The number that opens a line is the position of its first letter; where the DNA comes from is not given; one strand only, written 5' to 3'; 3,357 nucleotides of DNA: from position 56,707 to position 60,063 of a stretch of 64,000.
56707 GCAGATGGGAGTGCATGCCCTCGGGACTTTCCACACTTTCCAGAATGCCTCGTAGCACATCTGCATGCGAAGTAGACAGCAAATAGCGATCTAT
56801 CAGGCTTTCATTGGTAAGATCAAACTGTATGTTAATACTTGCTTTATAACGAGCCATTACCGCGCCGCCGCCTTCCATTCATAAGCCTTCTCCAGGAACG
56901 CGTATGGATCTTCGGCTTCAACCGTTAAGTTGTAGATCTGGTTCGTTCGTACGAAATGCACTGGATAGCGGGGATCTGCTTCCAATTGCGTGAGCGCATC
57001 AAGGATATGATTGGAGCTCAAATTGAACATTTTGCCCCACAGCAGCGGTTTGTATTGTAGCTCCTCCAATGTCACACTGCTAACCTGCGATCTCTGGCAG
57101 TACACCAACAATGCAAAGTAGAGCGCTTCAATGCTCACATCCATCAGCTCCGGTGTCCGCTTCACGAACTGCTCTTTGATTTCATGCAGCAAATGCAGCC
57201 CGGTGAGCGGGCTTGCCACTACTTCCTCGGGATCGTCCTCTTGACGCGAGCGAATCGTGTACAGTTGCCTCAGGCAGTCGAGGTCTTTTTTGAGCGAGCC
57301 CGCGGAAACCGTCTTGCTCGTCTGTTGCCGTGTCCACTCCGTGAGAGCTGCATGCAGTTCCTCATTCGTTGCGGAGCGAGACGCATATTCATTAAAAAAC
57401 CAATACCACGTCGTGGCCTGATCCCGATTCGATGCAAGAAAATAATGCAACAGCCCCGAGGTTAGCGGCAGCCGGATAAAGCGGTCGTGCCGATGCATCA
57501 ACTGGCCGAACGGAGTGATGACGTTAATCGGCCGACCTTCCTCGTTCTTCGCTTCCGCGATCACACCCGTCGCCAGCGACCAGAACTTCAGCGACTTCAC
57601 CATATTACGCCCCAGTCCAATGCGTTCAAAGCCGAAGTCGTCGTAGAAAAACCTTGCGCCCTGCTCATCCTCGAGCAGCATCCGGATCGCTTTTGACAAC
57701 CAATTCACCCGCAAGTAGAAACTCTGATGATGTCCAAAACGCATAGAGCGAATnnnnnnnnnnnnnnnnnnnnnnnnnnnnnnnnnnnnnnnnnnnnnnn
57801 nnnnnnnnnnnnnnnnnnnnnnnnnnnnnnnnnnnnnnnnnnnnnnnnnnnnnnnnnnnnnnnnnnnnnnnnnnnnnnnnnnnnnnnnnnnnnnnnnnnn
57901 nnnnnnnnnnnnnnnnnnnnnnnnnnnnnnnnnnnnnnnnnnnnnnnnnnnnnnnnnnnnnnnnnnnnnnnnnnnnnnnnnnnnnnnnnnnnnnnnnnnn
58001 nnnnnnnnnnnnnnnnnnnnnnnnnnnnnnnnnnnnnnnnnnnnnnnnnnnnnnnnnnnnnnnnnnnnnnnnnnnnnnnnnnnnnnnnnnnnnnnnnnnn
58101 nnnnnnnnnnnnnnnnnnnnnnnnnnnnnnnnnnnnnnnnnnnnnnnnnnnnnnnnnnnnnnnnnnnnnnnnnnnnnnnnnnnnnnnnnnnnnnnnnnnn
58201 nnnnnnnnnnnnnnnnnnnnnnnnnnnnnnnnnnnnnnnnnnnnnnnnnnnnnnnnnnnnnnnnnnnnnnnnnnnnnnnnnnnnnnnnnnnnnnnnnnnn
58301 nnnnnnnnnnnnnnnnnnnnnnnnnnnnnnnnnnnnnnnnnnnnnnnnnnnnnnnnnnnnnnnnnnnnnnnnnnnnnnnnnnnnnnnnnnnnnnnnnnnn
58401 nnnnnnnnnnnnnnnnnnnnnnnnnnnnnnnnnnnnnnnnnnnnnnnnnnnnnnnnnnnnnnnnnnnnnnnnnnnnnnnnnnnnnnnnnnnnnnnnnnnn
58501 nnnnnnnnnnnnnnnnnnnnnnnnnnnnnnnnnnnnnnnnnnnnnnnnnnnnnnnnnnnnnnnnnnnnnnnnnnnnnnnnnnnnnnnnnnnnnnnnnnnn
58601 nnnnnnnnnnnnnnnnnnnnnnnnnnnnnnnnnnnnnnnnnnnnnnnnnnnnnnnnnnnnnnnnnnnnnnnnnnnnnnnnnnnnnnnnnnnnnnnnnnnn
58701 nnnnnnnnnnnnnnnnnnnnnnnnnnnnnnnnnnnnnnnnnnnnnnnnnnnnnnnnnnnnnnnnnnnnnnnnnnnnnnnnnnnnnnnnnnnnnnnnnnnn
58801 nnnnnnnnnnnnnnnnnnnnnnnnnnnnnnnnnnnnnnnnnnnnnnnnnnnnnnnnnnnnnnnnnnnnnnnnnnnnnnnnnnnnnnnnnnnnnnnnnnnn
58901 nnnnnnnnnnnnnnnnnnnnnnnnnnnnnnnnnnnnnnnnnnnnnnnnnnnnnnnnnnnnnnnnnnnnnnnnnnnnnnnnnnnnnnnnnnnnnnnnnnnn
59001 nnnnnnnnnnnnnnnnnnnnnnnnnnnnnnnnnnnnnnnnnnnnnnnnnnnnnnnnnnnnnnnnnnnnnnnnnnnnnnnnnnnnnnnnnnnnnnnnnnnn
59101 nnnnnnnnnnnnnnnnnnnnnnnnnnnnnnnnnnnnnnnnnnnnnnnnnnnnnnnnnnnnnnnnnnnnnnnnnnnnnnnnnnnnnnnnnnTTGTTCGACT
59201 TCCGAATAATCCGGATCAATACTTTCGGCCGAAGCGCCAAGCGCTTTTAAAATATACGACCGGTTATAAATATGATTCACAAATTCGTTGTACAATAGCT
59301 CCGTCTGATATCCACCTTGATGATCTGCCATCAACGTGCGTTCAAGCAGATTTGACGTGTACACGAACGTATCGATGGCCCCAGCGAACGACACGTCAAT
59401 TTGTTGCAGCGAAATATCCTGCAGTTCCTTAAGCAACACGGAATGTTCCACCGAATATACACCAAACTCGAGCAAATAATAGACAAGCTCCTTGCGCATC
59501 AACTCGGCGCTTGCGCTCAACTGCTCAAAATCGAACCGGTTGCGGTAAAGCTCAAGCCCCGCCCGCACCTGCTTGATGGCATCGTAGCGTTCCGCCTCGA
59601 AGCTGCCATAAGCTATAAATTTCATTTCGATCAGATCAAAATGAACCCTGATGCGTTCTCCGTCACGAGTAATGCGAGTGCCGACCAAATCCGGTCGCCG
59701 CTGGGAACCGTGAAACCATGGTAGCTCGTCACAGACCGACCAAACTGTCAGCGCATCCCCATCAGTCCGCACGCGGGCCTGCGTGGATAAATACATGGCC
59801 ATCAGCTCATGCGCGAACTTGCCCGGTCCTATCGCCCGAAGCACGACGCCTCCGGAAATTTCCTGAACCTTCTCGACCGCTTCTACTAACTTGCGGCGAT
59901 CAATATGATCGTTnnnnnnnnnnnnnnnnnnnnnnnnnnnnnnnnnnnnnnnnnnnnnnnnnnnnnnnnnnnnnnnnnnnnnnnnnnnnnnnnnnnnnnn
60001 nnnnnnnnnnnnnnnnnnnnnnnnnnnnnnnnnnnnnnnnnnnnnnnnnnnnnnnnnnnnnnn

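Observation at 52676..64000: Phosphorothioation-type (Ssp/Dnd-like) modification plus restriction cluster, running off the window end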

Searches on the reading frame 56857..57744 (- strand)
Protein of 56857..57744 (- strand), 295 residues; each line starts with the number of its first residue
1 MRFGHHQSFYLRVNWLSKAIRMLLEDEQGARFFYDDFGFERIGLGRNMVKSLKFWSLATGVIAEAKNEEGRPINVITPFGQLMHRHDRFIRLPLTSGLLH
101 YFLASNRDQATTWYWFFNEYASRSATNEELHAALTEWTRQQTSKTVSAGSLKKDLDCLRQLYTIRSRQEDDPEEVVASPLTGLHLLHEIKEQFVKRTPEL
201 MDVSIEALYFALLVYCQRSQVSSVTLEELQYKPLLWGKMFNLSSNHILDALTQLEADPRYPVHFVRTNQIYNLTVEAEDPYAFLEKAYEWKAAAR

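Call 3: search_protein_families(library=pfam, proteins=[window:56857-57744:-], max_evalue=0.01)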
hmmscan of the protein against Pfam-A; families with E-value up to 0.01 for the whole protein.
window:56857-57744:- (295 aa): 1 family
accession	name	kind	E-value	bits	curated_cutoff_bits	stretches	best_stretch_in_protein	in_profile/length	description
PF13182.11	DUF4007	-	2.9e-63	214.1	27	1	3-288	1-288/288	Protein of unknown function (DUF4007)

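Call 4: search_protein_families(library=padloc, proteins=[window:56857-57744:-], max_evalue=0.01)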
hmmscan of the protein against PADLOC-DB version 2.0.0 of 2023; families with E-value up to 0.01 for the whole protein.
window:56857-57744:- (295 aa): 10 families
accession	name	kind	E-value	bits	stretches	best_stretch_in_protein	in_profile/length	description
PDLC02769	SspB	-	1.1e-54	183.8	1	2-257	2-261/282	SspB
PDLC02768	SspB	-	8e-48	161.2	1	2-278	2-282/295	SspB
PDLC02766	SspB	-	7.5e-41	138.3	1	1-275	1-282/285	SspB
PDLC02762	SspB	-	2.8e-35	120.1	1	1-288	1-291/293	SspB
PDLC02760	SspB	-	5.1e-26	89.8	1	2-256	3-252/269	SspB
PDLC02764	SspB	-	8e-26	89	1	3-274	1-269/276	SspB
PDLC02765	SspB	-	1.4e-23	82.4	1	2-259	3-269/292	SspB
PDLC02763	SspB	-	3.5e-12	44.6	1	3-164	7-158/279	SspB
PDLC02767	SspB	-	7e-09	33.7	1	3-164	8-170/295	SspB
PDLC02761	SspB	-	3.4e-06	24.6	0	95-274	123-319/340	SspB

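Call 5: search_protein_families(library=ncbifam, proteins=[window:56857-57744:-], max_evalue=0.01)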
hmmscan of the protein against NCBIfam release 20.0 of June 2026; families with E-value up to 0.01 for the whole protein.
window:56857-57744:- (295 aa): 0 families

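Call 12: find_encoding_contigs(protein=window:56857-57744:-, flank=10000, max_places=6)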
Protein window:56857-57744:- (295 aa): no gene with exactly this product is on record in the collection.

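Call 13: find_related_loci(query=window:56857-57744:-, collection=genome_contigs, flank=10000)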
Query window:56857-57744:- (295 aa) in genome_contigs; peptide patterns used: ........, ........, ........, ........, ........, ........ (x = any residue, [..] = any of these).
95 stretches matched a pattern; 13 encode a relative of the query (tblastn E <= 1e-3); 13 distinct loci.
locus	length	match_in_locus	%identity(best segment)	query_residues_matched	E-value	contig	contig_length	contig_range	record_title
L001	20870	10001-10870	60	1-293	5e-122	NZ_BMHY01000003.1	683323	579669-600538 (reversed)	Paenibacillus radicis (ex Gao et al. 2016) strain CGMCC 1.15286 sequence03, whole genome shotgun sequence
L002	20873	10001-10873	55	1-294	2e-113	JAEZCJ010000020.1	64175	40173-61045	MAG: Bacillota bacterium isolate OH_CBrB_239 k127_2021346, whole genome shotgun sequence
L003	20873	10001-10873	56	1-294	2e-109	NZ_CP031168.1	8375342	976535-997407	Paenibacillus sp. H1-7 chromosome, complete genome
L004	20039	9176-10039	43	1-292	2e-82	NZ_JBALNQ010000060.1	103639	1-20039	Neobacillus niacini strain JJ211 JJ-211_contig_60, whole genome shotgun sequence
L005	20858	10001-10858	42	1-294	8e-71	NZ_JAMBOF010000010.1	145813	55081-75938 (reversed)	Mesobacillus subterraneus strain MER TA 170 NODE_10, whole genome shotgun sequence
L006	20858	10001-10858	41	1-294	4e-70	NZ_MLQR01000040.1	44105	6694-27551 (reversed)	Anaerobacillus alkalilacustris strain DSM 18345 Ga0137925_142, whole genome shotgun sequence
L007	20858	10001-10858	39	1-294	1e-67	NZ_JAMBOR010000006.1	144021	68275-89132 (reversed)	Fictibacillus phosphorivorans strain AMY 19.1.2 NODE_6_, whole genome shotgun sequence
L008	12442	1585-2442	39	1-294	6e-67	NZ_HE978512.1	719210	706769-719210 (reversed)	Robertmurraya massiliosenegalensis JC6, whole genome shotgun sequence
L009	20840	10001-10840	40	1-288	5e-67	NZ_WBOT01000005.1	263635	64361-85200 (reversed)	Bacillus mesophilum strain IITR-54 NODE_5_length_263635_cov_45.078193, whole genome shotgun sequence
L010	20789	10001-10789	39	1-270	9e-65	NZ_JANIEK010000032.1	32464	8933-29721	Exiguobacterium alkaliphilum strain 12_1 NODE_32_length_32464_cov_129.887825, whole genome shotgun sequence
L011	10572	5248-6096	39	1-289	9e-60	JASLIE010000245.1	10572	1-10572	MAG: Bacillaceae bacterium isolate UTK_advanced.final.34 k67_4154534, whole genome shotgun sequence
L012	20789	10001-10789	33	1-267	6e-36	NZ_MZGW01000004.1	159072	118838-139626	Alkalithermobacter paradoxus strain DSM 7309 CLOTH_contig000004, whole genome shotgun sequence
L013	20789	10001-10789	39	1-270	1e-64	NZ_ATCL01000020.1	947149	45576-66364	Exiguobacterium chiriqhucha RW-2 contig-20, whole genome shotgun sequence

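Call 17: search_protein_families(library=padloc, proteins=[L001:1611-3281:+, L001:3299-4888:+, L001:167-811:+, L001:15116-15532:+, L001:15620-16504:+, L001:16909-17838:+, L003:1526-3208:+, L003:6-839:+, L003:15851-19015:+, L001:14245-15042:+], max_evalue=0.001)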
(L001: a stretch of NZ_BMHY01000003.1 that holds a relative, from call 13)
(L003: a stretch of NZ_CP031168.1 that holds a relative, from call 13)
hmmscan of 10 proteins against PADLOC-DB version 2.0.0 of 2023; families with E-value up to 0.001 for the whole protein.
L001:1611-3281:+ (556 aa): 6 families
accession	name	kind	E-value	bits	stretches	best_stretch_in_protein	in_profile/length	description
PDLC02796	SspF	-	1.4e-194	646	1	2-527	1-525/525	SspF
PDLC02795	SspF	-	2.8e-95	318.1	1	2-530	1-545/560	SspF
PDLC02793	SspF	-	8.2e-49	164.5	1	16-531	11-567/600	SspF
PDLC02798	SspF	-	1.5e-22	77.9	1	35-280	42-299/607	SspF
PDLC02794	SspF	-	7.2e-22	75.7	1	51-518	53-560/572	SspF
PDLC02797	SspF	-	1.1e-13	48.4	1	40-258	43-275/568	SspF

L001:3299-4888:+ (529 aa): 4 families
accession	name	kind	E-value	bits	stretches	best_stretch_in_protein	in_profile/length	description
PDLC02801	SspG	-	1.1e-107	358.8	1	18-520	2-532/533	SspG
PDLC02799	SspG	-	7.2e-47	158.5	1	118-520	131-498/498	SspG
PDLC02802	SspG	-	7.1e-30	102.3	1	116-520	142-519/519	SspG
PDLC02800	SspG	-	1.1e-23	82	2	386-520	351-476/476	SspG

L001:167-811:+ (214 aa): 1 family
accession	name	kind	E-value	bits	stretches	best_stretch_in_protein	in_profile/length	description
PDLC04647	PDC-M43B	-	2.4e-09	34.7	1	102-201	220-321/347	-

L001:15116-15532:+ (138 aa): 0 families

L001:15620-16504:+ (294 aa): 2 families
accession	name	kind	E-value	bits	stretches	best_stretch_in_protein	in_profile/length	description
PDLC04132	HNH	-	5.1e-20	69.7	1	110-286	106-275/286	-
PDLC03546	HNH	-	1.6e-10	38.5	1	156-284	153-278/282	Type II restriction enzyme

L001:16909-17838:+ (309 aa): 0 families

L003:1526-3208:+ (560 aa): 6 families
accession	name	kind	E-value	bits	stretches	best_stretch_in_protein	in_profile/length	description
PDLC02796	SspF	-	2.5e-193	641.8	1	2-529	1-525/525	SspF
PDLC02795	SspF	-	3.1e-95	318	1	2-530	1-543/560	SspF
PDLC02793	SspF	-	9.8e-50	167.5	1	16-537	11-579/600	SspF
PDLC02794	SspF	-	1e-25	88.4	1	53-525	55-565/572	SspF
PDLC02798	SspF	-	1.7e-15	54.6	1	35-263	42-280/607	SspF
PDLC02797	SspF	-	2.6e-14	50.5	1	53-270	58-287/568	SspF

L003:6-839:+ (277 aa): 0 families

L003:15851-19015:+ (1054 aa): 23 families
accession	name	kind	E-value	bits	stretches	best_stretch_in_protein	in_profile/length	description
PDLC03659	mREase_IV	-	7e-230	763.5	1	126-1045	15-935/945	Type IV methyl-directed restriction enzyme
PDLC03658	mREase_IV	-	1.5e-90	302.3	2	147-763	40-648/953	Type IV methyl-directed restriction enzyme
PDLC02707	PbeA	-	1.4e-40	137.6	2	216-517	122-454/672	PbeA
PDLC02704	PbeA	-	5e-30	102.6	3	583-683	554-654/682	PbeA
PDLC02706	PbeA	-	3.1e-19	67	3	443-517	395-475/722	PbeA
PDLC03047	REase_I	-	8.7e-19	64.8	1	322-661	338-704/1107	Type I restriction enzyme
PDLC03049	REase_I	-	4.2e-18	62.7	1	327-673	167-539/807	Type I restriction enzyme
PDLC02705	PbeA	-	2.4e-15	53.7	1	567-684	526-646/691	PbeA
PDLC02703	PbeA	-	5.1e-14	49.8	1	447-679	370-620/626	PbeA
PDLC03829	ZacB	-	1.1e-07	29.2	1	222-294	291-357/586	-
PDLC03928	PsyrT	-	3.2e-07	27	1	570-670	245-343/689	-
PDLC02870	DpdF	-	4.3e-06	23.5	1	569-670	229-328/534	DpdF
PDLC03042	REase_I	-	5.1e-06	22.1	0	618-662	788-832/1170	Type I restriction enzyme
PDLC01089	C3a193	-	7.9e-06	22.5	1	525-703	445-620/983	poss. alt. Cas3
PDLC02614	DrmC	-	9.8e-06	23.4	1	174-279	48-148/153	DrmC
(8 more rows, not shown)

L001:14245-15042:+ (265 aa): 1 family
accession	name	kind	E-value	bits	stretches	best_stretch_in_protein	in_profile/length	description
PDLC02782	SspD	-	1.4e-12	45.9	1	7-216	2-202/277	SspD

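Call 18: search_protein_families(library=pfam, proteins=[L001:1611-3281:+, L001:3299-4888:+, L001:167-811:+, L001:15116-15532:+, L001:15620-16504:+, L001:16909-17838:+, L003:1526-3208:+, L003:6-839:+, L003:15851-19015:+, L001:1041-1406:-], max_evalue=0.001)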
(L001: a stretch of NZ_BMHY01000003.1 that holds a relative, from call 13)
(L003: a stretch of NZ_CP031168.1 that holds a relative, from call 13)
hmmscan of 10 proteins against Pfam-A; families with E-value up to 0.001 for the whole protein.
L001:1611-3281:+ (556 aa): 1 family
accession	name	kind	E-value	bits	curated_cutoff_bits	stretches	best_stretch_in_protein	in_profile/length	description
PF13191.12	AAA_16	-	0.00013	22.9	32.6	1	41-142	13-104/167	AAA ATPase domain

L001:3299-4888:+ (529 aa): 0 families

L001:167-811:+ (214 aa): 3 families
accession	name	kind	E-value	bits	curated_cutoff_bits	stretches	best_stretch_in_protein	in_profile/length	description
PF00512.31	HisKA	-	1.5e-16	60.6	26.9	1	1-59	9-66/66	His Kinase A (phospho-acceptor) domain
PF02518.31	HATPase_c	-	3.1e-15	57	26.4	1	106-199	2-96/111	Histidine kinase-, DNA gyrase B-, and HSP90-like ATPase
PF14501.12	HATPase_c_5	-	9.2e-06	26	22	1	111-210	7-101/102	GHKL domain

L001:15116-15532:+ (138 aa): 1 family
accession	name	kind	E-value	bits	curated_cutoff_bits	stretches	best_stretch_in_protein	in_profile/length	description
PF25735.1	Phage_L5_gp82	-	1.1e-22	80.6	27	1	18-131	7-119/120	Mycobacterium phage L5 gene 82 protein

L001:15620-16504:+ (294 aa): 1 family
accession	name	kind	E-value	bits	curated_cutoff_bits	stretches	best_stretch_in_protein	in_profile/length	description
PF13391.12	HNH_2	-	5.2e-11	42.7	21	1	177-230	1-65/66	HNH endonuclease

L001:16909-17838:+ (309 aa): 1 family
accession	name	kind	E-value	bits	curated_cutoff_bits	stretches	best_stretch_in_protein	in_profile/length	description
PF04069.17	OpuAC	-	1.3e-58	199.1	21.2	1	40-303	1-256/257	Substrate binding domain of ABC-type glycine betaine transport system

L003:1526-3208:+ (560 aa): 1 family
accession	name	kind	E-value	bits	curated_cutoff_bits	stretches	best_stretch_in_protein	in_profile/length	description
PF13191.12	AAA_16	-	0.00077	20.4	32.6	0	39-130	11-96/167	AAA ATPase domain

L003:6-839:+ (277 aa): 0 families

L003:15851-19015:+ (1054 aa): 7 families
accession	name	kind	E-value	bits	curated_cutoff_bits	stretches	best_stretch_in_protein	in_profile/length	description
PF04851.21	ResIII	-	1.9e-36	125.9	22.5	1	326-481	2-164/164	Type III restriction enzyme, res subunit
PF11907.13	DUF3427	-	4.1e-30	105.5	27.7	1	849-1045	78-275/280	Domain of unknown function (DUF3427)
PF00271.37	Helicase_C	-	6.4e-13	49.4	23.5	1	555-660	4-109/110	Helicase conserved C-terminal domain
PF09565.16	RE_NgoFVII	-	1.3e-11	44.5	23.8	1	153-277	11-143/162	NgoFVII restriction endonuclease N-terminal PLD domain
PF13091.12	PLDc_2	-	1.5e-11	44.7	27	1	176-286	25-132/132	PLD-like domain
PF18766.7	SWI2_SNF2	-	3.3e-08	33.9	26.7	1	354-528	24-203/221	SWI2/SNF2 ATPase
PF00270.35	DEAD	-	2.3e-06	27.9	26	1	331-480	3-161/167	DEAD/DEAH box helicase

L001:1041-1406:- (121 aa): 6 families
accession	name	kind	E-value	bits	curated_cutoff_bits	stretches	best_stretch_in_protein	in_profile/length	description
PF01381.28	HTH_3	-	6e-17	61.9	23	1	23-77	1-55/55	Helix-turn-helix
PF13560.12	HTH_31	-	7.9e-12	45.8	27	1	19-70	2-54/64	Helix-turn-helix domain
PF12844.13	HTH_19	-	4e-11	43.1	30.2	1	20-80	1-61/64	Helix-turn-helix domain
PF13413.12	HTH_25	-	7.3e-06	26.2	24.6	1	23-55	2-34/62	Helix-turn-helix domain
PF13443.12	HTH_26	-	7.8e-06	26.5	22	1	22-71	1-51/63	Cro/C1-type HTH DNA-binding domain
PF13744.12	HTH_37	-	6.2e-05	23.2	27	1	20-66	20-67/80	Helix-turn-helix domain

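Call 35: search_solved_structures(query=window:56857-57744:-, max_evalue=0.01, show_alignments=1)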
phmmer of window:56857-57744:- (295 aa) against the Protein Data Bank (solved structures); distinct sequences matched with E-value up to 0.01: 1.
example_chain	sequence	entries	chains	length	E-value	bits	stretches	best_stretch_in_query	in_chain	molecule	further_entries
6juf_B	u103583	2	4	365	2.4e-09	40.2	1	3-257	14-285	SspB protein | DUF4007 domain-containing protein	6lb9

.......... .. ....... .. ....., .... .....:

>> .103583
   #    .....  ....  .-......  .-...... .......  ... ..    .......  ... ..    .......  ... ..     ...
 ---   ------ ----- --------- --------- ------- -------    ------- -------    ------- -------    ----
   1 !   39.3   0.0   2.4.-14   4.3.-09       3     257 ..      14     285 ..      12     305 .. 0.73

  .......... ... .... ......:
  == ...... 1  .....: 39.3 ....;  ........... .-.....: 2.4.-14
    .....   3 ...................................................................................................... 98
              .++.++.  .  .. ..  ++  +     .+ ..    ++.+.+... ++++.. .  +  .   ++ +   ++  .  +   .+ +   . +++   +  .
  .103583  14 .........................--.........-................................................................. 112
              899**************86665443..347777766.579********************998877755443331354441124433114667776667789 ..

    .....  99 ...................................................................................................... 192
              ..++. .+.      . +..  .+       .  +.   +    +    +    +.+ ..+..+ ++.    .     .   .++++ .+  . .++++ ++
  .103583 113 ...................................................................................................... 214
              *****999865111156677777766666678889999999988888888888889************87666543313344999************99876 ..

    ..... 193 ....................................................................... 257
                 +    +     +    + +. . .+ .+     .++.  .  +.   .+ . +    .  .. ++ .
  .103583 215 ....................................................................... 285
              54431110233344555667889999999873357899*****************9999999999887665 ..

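Call 57: search_solved_structures(query=L001:3299-4888:+, max_evalue=0.1)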
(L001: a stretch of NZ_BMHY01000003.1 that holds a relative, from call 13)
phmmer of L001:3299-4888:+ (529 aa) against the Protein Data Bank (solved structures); distinct sequences matched with E-value up to 0.1: 0.

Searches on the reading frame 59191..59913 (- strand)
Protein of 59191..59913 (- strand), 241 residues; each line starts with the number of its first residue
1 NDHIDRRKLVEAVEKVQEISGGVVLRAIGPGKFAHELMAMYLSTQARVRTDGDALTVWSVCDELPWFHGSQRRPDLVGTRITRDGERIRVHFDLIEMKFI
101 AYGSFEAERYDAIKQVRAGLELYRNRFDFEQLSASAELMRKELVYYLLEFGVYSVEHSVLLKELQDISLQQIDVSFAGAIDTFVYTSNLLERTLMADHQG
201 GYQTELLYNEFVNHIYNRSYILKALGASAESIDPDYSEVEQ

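Call 78: search_solved_structures(query=A4, max_evalue=10, show_alignments=2)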
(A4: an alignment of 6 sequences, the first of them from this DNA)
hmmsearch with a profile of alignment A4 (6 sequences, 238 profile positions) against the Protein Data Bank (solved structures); distinct sequences matched with E-value up to 10: 0.

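Call 79: search_protein_families(library=pfam, proteins=[window:59191-59913:-], max_evalue=10)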
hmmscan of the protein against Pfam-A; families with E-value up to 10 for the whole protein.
seq(241 aa): 1 family
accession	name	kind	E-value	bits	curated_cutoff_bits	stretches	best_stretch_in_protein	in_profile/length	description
PF17681.6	GCP_N_terminal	-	0.025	14.5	29.4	1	135-212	75-149/297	Gamma tubulin complex component N-terminal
